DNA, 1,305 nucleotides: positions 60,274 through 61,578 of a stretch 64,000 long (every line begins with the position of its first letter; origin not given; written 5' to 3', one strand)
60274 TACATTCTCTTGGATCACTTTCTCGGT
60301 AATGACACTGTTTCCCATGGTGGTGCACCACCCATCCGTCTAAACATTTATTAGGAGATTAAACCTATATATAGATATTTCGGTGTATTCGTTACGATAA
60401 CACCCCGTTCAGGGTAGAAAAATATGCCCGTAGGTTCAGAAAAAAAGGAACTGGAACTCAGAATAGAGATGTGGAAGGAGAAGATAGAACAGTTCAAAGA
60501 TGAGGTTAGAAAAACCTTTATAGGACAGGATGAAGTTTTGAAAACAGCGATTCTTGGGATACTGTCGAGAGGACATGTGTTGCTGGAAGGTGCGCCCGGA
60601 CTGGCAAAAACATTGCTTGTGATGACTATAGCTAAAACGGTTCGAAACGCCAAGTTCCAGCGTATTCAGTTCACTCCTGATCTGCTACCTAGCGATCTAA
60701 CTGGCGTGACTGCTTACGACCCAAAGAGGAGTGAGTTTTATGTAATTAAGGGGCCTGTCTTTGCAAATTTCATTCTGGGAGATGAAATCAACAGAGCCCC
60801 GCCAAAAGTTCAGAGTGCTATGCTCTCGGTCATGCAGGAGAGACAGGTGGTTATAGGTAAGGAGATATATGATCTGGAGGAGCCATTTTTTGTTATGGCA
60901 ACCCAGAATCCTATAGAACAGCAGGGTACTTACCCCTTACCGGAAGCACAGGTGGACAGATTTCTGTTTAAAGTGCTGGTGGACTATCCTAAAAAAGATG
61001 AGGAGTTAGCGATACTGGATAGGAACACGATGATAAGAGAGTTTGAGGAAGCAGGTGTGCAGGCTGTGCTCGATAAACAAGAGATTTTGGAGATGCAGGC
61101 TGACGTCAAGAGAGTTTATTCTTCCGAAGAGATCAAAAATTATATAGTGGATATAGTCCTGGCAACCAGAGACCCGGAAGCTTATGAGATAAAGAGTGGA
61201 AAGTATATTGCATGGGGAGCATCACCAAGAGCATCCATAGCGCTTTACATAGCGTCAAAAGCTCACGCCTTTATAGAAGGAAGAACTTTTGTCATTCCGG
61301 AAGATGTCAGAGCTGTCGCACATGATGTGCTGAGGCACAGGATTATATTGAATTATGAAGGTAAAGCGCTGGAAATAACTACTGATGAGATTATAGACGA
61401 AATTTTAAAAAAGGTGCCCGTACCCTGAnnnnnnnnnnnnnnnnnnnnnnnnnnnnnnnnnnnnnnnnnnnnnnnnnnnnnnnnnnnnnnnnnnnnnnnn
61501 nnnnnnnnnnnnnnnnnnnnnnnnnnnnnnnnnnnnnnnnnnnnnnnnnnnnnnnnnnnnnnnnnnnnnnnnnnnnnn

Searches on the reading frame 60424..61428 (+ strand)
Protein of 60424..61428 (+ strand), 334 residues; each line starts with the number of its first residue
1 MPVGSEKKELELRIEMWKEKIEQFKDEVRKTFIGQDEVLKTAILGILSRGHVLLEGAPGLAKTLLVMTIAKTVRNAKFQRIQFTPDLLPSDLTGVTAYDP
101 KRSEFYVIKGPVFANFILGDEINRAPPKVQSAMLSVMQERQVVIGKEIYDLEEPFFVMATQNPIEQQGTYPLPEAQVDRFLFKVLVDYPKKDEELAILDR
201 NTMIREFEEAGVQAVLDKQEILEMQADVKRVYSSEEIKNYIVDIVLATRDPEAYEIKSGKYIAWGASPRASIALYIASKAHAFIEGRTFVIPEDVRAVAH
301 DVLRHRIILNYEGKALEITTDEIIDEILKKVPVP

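Call 43: search_protein_families(library=pfam, proteins=[window:60424-61428:+], max_evalue=0.00001)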
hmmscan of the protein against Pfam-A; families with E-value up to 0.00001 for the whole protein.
window:60424-61428:+ (334 aa): 4 families
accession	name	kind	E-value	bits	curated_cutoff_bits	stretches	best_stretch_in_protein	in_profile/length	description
PF07726.17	AAA_3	-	8.8e-60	200.8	27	1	51-182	1-131/131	ATPase family associated with various cellular activities (AAA)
PF17863.7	AAA_lid_2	-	1.3e-22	79.7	22.7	1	260-327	7-74/74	AAA lid domain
PF07728.20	AAA_5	-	2e-15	57.5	22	1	51-180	1-139/139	AAA domain (dynein-related subfamily)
PF20030.5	bpMoxR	-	9.6e-15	54.6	27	1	20-224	2-203/205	MoxR domain in the MoxR-vWA-beta-propeller ternary systems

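Call 60: find_encoding_contigs(protein=window:60424-61428:+, flank=10000, max_places=3)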
Protein window:60424-61428:+ (334 aa): 1 contig read that carries it; 1 place shown.
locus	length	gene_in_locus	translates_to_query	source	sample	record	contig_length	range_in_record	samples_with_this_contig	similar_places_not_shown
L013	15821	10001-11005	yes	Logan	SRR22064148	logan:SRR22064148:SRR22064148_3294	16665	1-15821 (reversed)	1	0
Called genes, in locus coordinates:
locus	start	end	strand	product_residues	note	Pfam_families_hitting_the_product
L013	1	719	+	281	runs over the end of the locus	PF01040:UbiA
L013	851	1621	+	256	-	PF01966:HD (weak)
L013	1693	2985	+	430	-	PF00899:ThiF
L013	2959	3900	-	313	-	PF22082:TtuA_LIM_N, PF01171:ATP_bind_3, PF03054:tRNA_Me_trans (weak), PF16503:zn-ribbon_14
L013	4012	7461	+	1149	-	-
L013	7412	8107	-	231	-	-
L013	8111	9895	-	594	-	-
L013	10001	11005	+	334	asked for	PF20030:bpMoxR, PF07726:AAA_3, PF07728:AAA_5, PF17863:AAA_lid_2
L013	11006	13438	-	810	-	PF19077:Big_13 (faint), PF13620:CarboxypepD_reg (faint), PF10633:NPCBM_assoc (faint)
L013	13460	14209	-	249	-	PF01656:CbiA, PF02374:ArsA_ATPase (weak), PF06564:CBP_BcsQ (weak), PF09140:MipZ (faint), PF10609:ParA, PF13614:AAA_31, PF00142:Fer4_NifH (weak)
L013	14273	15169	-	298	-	-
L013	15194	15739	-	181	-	PF22073:Cep192_D4 (weak)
